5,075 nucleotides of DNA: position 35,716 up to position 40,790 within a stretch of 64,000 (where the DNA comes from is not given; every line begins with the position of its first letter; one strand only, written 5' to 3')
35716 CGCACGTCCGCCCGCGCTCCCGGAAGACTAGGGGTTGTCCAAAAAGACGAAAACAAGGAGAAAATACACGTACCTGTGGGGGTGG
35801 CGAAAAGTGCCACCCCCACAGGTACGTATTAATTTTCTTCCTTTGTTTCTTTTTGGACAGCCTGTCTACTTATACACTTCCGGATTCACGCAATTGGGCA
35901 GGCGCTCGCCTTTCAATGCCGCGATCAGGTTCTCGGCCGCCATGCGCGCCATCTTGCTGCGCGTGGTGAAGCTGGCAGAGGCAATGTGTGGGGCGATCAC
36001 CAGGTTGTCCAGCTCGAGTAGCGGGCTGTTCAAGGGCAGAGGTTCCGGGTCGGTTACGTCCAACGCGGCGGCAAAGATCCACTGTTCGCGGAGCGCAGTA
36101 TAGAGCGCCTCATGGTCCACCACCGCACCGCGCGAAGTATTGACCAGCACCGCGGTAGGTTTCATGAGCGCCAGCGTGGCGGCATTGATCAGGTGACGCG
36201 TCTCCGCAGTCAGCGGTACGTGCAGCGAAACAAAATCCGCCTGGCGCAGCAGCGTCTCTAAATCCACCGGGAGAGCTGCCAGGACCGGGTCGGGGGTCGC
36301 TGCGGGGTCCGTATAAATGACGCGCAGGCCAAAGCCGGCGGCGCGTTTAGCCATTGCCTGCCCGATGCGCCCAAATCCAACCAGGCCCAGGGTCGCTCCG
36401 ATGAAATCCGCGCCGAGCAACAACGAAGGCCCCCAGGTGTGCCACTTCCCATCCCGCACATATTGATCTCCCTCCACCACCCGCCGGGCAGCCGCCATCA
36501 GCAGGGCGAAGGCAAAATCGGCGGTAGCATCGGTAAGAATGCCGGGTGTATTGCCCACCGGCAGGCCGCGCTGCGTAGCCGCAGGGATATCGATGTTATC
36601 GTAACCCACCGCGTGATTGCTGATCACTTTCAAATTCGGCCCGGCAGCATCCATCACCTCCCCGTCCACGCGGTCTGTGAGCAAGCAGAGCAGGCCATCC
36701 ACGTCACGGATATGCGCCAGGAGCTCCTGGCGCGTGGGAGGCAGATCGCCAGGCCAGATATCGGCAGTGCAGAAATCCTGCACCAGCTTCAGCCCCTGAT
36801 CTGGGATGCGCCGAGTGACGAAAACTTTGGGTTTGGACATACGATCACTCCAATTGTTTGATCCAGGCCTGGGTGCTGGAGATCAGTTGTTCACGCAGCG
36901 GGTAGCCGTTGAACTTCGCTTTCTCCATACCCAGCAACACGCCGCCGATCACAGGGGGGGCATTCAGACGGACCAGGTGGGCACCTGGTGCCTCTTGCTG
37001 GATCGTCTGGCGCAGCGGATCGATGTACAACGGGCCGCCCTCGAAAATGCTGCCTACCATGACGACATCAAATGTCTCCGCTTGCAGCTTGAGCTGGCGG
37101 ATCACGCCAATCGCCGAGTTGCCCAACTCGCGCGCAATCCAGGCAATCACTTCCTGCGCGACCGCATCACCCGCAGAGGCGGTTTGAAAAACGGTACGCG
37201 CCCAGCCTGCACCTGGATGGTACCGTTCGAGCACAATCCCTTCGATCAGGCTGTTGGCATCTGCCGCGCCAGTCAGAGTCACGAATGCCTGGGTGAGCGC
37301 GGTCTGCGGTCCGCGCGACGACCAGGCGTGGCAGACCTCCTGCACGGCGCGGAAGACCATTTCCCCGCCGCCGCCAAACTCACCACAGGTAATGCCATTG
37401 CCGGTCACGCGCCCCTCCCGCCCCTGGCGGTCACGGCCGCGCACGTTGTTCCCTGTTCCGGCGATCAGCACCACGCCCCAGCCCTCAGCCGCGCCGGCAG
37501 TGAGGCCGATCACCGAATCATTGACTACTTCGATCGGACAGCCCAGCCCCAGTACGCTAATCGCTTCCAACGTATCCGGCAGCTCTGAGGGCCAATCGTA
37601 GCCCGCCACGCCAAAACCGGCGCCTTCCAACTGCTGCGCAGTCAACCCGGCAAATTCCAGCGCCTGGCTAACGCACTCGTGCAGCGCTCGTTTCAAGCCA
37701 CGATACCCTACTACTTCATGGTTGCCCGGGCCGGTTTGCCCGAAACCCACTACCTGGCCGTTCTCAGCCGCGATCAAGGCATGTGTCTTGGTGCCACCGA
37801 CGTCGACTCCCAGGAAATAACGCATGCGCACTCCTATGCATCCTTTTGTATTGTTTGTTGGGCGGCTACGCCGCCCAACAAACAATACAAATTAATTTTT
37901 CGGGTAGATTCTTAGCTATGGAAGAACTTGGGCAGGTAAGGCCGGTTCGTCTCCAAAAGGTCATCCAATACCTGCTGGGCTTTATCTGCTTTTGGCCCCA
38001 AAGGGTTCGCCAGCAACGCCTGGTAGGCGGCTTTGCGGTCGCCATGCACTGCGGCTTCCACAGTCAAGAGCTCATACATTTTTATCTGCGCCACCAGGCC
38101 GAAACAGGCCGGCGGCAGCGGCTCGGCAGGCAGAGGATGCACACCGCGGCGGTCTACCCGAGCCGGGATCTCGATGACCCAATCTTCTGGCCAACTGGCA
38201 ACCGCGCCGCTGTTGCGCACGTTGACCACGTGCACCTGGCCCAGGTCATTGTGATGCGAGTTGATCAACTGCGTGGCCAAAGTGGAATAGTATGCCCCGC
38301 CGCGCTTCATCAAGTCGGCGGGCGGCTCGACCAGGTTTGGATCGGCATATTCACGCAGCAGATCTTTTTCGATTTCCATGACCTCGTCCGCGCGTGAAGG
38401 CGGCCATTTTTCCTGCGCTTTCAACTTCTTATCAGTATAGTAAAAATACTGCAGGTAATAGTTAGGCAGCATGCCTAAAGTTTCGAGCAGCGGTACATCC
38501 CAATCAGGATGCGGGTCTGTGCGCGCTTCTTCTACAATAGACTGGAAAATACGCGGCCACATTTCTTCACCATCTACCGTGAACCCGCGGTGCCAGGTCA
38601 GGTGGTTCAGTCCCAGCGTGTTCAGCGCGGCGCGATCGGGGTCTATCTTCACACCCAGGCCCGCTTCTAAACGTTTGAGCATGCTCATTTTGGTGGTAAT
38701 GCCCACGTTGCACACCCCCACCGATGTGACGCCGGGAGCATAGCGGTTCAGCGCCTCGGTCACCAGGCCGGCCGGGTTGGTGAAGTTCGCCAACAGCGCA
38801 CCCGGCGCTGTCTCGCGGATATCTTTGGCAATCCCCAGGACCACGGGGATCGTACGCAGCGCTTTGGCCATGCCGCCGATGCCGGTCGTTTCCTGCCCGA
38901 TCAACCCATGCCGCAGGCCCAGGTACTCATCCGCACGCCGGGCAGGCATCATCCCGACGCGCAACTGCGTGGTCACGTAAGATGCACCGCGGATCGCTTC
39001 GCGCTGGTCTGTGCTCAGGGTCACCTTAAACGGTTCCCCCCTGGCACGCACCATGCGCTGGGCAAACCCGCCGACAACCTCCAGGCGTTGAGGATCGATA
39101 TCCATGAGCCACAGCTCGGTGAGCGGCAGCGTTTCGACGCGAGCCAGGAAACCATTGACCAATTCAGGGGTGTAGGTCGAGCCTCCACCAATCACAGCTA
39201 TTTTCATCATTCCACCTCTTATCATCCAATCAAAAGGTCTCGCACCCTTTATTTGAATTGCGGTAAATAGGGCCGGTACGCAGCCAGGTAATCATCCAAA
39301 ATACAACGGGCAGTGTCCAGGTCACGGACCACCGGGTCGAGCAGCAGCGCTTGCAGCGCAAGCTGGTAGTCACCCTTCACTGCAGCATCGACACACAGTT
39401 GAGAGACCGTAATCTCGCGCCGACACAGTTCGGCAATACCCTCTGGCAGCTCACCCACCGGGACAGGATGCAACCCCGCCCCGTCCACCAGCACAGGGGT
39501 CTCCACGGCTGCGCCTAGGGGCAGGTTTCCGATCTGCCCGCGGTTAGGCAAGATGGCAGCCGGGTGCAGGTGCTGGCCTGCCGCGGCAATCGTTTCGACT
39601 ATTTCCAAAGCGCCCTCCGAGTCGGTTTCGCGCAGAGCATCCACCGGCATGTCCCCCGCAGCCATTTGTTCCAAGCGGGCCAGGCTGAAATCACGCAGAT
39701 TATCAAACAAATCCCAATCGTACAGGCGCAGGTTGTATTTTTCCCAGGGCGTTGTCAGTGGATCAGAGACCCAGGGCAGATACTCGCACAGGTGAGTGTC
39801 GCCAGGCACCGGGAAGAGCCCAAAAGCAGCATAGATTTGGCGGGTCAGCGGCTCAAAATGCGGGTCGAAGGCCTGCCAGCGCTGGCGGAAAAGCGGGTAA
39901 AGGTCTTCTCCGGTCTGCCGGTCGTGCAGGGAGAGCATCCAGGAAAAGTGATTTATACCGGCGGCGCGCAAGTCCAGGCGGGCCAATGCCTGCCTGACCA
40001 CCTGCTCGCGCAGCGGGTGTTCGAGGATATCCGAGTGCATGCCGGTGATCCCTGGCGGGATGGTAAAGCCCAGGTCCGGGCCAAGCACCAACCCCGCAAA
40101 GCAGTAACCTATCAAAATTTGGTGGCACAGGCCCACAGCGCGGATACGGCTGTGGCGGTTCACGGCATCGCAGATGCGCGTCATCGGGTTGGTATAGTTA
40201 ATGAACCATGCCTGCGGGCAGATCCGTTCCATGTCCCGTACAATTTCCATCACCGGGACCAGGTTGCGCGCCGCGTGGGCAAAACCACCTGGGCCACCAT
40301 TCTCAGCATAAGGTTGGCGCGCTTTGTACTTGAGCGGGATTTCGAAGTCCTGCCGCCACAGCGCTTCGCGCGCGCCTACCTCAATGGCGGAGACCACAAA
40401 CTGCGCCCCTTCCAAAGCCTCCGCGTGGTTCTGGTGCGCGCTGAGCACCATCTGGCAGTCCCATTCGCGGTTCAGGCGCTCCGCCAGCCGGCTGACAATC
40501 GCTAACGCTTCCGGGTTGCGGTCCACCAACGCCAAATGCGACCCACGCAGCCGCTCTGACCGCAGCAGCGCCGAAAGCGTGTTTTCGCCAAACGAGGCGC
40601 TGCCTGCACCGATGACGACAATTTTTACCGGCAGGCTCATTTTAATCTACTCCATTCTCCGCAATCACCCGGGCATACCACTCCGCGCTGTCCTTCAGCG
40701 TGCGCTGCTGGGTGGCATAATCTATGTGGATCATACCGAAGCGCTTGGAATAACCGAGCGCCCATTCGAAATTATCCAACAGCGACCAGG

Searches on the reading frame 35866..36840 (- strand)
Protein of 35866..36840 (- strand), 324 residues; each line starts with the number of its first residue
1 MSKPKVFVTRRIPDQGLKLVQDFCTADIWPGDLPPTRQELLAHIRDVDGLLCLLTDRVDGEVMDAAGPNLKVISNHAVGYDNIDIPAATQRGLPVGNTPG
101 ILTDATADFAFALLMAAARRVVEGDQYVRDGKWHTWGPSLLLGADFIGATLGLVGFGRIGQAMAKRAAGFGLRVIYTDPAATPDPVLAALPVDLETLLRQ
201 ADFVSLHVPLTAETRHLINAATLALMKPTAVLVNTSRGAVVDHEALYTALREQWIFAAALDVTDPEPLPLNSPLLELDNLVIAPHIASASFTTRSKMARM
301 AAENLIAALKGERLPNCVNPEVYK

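Call 32: search_protein_families(library=pfam, proteins=[window:35866-36840:-], max_evalue=0.00001)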
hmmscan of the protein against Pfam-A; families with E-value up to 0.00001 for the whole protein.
window:35866-36840:- (324 aa): 2 families
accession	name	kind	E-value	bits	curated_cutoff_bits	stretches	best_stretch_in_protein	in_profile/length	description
PF02826.25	2-Hacid_dh_C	-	1.2e-62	210.9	25.1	1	111-287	1-178/178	D-isomer specific 2-hydroxyacid dehydrogenase, NAD binding domain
PF00389.36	2-Hacid_dh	-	2.9e-32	111.6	24.6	1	6-319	1-134/134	D-isomer specific 2-hydroxyacid dehydrogenase, catalytic domain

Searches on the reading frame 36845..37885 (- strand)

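Call 32: search_protein_families(library=pfam, proteins=[window:36845-37885:-], max_evalue=0.00001)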
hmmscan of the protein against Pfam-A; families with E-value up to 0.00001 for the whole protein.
window:36845-37885:- (346 aa): 2 families
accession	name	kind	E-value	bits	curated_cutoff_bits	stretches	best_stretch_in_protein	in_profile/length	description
PF01869.26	BcrAD_BadFG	-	1.5e-29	103.8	31.5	1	25-319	1-271/271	BadF/BadG/BcrA/BcrD ATPase family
PF00480.26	ROK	-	4.2e-06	26.9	22.9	0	229-299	197-262/294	ROK family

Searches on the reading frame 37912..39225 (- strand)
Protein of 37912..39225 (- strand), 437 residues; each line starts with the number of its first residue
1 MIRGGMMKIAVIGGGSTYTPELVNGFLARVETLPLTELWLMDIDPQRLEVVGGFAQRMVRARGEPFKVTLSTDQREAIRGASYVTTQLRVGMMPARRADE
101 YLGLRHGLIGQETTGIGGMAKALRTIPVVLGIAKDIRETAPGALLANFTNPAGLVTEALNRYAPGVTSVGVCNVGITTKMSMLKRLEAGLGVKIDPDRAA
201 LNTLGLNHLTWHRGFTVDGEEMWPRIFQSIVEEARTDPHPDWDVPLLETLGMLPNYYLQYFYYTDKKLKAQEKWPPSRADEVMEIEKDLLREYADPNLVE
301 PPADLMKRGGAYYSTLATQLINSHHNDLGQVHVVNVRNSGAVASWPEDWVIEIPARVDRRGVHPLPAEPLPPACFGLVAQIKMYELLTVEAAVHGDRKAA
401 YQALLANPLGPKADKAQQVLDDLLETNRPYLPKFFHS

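Call 32: search_protein_families(library=pfam, proteins=[window:37912-39225:-], max_evalue=0.00001)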
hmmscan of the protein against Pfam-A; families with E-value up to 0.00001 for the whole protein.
window:37912-39225:- (437 aa): 2 families
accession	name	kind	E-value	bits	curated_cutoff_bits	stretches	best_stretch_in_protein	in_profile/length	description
PF02056.22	Glyco_hydro_4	-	2.3e-55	187.4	23.2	1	8-186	1-181/183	Family 4 glycosyl hydrolase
PF11975.13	Glyco_hydro_4C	-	1.7e-52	178.9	24.1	1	204-409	2-210/211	Family 4 glycosyl hydrolase C-terminal domain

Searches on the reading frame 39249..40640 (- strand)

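Call 32: search_protein_families(library=pfam, proteins=[window:39249-40640:-], max_evalue=0.00001)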
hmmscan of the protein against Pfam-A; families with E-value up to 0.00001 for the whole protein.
window:39249-40640:- (463 aa): 2 families
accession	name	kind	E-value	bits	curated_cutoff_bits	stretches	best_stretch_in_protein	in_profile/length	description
PF02056.22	Glyco_hydro_4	-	5.5e-44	150.4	23.2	1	6-175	1-170/183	Family 4 glycosyl hydrolase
PF11975.13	Glyco_hydro_4C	-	3.5e-38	132.1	24.1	1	227-438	2-211/211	Family 4 glycosyl hydrolase C-terminal domain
